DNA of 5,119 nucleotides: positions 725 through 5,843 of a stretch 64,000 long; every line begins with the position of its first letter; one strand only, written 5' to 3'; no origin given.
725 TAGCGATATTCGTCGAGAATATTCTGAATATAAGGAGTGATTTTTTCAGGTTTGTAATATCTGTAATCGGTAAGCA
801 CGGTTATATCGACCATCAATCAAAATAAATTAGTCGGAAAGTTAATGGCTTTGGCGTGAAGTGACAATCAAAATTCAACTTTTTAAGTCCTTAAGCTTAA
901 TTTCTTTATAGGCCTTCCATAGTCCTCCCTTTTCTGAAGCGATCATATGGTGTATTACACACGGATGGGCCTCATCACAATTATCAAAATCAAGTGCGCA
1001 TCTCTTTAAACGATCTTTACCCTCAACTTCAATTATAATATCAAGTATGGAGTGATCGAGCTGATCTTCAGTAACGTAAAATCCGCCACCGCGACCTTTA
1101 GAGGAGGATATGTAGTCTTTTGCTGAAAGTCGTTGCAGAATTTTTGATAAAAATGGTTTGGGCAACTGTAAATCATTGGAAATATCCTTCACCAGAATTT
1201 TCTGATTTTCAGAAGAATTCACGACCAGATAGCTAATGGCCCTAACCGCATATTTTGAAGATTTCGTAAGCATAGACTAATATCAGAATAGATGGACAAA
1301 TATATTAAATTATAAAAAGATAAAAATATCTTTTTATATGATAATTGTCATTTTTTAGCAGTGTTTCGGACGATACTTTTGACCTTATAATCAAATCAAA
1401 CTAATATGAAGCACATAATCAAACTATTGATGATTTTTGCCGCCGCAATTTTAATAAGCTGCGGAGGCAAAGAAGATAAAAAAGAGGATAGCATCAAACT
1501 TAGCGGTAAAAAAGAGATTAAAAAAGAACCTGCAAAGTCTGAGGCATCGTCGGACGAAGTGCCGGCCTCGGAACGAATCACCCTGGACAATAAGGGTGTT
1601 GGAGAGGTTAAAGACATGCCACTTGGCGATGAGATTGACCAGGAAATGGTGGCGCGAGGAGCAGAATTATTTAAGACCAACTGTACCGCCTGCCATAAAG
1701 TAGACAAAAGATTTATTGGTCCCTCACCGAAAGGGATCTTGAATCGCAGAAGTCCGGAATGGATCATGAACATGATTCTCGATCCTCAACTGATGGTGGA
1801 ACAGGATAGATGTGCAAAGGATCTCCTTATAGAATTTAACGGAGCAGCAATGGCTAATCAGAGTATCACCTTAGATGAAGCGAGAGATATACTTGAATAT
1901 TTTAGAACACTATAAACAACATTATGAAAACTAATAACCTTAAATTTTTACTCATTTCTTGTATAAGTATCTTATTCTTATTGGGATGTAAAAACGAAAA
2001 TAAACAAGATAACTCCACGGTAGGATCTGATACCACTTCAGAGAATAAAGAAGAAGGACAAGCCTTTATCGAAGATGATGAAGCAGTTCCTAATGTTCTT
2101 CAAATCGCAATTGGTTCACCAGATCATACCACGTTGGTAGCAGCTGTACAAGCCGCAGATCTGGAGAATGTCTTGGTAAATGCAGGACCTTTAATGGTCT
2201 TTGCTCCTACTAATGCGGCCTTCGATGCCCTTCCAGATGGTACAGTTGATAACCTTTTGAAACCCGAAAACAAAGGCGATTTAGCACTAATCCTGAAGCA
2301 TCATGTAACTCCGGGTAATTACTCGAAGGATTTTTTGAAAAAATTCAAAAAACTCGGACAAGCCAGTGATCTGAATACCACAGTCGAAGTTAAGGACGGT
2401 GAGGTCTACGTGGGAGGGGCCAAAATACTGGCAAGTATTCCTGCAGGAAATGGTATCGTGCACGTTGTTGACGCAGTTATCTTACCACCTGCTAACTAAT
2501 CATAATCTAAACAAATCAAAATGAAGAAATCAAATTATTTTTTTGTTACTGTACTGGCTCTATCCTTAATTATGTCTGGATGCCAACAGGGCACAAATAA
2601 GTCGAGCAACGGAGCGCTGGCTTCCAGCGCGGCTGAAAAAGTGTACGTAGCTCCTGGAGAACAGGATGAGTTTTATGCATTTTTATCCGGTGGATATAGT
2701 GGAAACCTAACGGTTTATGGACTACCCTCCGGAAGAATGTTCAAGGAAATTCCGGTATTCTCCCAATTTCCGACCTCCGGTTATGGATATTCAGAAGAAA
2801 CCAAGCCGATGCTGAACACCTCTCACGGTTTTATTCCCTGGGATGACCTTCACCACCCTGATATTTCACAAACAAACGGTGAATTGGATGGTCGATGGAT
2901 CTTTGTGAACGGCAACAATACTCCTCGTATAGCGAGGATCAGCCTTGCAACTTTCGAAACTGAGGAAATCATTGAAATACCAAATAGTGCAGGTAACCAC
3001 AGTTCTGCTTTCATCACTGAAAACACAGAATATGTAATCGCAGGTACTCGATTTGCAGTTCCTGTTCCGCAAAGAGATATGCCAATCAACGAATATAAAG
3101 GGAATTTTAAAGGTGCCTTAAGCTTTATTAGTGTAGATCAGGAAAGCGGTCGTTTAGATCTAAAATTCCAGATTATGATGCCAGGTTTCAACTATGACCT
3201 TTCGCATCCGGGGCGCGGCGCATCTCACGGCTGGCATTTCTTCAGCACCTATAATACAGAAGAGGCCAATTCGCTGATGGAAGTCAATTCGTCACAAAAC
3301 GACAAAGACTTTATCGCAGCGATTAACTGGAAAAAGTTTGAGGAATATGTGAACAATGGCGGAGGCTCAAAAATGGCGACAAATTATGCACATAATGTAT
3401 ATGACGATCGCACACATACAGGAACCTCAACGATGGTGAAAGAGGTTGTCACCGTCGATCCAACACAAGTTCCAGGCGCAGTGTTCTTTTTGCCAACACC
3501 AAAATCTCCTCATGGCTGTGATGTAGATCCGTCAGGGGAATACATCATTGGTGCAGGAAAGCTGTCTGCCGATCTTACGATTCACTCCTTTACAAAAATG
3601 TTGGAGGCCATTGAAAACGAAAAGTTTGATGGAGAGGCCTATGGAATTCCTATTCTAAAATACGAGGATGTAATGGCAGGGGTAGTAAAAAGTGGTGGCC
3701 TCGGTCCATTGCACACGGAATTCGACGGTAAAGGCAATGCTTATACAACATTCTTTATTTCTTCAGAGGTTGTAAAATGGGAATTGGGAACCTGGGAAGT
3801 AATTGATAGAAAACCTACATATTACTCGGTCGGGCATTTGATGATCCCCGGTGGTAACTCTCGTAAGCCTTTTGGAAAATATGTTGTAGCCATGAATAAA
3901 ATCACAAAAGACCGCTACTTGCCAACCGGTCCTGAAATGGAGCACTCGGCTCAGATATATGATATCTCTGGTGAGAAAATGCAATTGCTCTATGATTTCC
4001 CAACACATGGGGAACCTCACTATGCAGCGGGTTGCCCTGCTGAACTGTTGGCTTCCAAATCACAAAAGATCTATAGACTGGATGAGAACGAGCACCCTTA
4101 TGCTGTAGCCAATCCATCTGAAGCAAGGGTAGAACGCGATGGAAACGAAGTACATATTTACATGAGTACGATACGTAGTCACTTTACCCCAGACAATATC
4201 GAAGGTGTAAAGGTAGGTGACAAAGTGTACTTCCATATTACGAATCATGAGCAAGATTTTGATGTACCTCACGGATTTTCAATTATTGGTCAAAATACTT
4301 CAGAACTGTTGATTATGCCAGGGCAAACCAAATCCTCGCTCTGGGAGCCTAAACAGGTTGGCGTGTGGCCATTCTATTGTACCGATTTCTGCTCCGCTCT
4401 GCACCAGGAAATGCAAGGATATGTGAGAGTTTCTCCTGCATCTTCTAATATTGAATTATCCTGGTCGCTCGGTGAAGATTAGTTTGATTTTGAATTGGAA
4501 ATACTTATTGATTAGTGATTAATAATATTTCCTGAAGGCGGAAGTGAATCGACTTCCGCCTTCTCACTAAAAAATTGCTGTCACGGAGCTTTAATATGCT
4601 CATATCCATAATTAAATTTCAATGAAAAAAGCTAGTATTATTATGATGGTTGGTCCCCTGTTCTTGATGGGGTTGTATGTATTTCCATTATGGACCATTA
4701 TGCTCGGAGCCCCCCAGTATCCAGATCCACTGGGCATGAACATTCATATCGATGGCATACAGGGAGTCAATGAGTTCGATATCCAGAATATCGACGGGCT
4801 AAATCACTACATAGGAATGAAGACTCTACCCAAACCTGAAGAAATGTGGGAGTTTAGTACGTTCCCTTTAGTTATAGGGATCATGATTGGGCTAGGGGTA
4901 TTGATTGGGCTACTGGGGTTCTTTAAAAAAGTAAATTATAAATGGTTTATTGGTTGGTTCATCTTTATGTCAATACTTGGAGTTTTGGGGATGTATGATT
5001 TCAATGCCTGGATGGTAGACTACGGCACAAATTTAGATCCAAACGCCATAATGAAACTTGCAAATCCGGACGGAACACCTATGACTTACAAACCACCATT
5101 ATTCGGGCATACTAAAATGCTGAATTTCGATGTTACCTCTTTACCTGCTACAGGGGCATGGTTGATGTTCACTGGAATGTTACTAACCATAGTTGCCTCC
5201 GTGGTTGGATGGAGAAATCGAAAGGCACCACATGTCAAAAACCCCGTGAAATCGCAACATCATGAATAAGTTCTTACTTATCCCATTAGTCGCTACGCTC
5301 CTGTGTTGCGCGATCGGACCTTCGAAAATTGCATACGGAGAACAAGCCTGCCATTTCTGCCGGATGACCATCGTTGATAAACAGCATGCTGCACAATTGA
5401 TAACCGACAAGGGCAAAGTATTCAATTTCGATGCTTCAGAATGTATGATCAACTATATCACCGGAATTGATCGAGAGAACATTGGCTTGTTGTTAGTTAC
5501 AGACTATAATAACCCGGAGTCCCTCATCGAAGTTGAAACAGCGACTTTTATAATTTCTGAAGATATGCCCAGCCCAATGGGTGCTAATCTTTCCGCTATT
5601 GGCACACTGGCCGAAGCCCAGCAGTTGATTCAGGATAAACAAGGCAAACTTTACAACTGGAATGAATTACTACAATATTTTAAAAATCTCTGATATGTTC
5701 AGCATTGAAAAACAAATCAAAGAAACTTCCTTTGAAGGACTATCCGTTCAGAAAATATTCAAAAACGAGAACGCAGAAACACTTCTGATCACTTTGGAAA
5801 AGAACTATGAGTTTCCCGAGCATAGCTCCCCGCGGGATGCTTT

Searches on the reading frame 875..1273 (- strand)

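Call 93: search_protein_families(library=pfam, proteins=[window:875-1273:-], max_evalue=0.001)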
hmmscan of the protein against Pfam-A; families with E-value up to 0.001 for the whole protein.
window:875-1273:- (132 aa): 2 families
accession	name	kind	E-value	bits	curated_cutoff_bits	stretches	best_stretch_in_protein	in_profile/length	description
PF02082.26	Rrf2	-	1.4e-21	77.4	30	1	2-130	1-129/132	Iron-dependent Transcriptional regulator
PF05158.18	RNA_pol_Rpc34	-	0.00024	21.1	28.4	1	12-59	87-134/332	RNA polymerase Rpc34 subunit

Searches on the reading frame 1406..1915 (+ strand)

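Call 93: search_protein_families(library=pfam, proteins=[window:1406-1915:+], max_evalue=0.001)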
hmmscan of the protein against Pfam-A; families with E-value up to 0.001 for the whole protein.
window:1406-1915:+ (169 aa): 2 families
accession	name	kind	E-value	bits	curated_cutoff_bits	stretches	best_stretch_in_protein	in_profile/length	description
PF00034.26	Cytochrom_C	-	6.8e-08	34.2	21.3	1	82-169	1-89/90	Cytochrome c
PF13442.11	Cytochrome_CBB3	-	0.00018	22.2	27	1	82-125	3-42/68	Cytochrome C oxidase, cbb3-type, subunit III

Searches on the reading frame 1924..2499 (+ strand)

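Call 93: search_protein_families(library=pfam, proteins=[window:1924-2499:+], max_evalue=0.001)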
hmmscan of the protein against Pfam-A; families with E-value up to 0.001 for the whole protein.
window:1924-2499:+ (191 aa): 1 family
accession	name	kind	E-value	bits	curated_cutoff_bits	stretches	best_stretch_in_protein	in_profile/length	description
PF02469.27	Fasciclin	-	7.7e-27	94.4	22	1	67-188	2-123/123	Fasciclin domain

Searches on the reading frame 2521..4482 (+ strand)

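Call 93: search_protein_families(library=pfam, proteins=[window:2521-4482:+], max_evalue=0.001)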
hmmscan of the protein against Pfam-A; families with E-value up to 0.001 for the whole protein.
window:2521-4482:+ (653 aa): 1 family
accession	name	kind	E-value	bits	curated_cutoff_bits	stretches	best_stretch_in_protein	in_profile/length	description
PF18764.7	nos_propeller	-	2.3e-35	120.8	30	1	430-500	1-71/71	Nitrous oxide reductase propeller repeat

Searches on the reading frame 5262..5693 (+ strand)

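Call 93: search_protein_families(library=pfam, proteins=[window:5262-5693:+], max_evalue=0.001)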
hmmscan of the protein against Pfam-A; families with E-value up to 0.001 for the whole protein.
window:5262-5693:+ (143 aa): 1 family
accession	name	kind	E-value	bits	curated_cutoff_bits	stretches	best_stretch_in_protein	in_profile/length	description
PF05573.18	NosL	-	3.6e-15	56.9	24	1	27-136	7-126/131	NosL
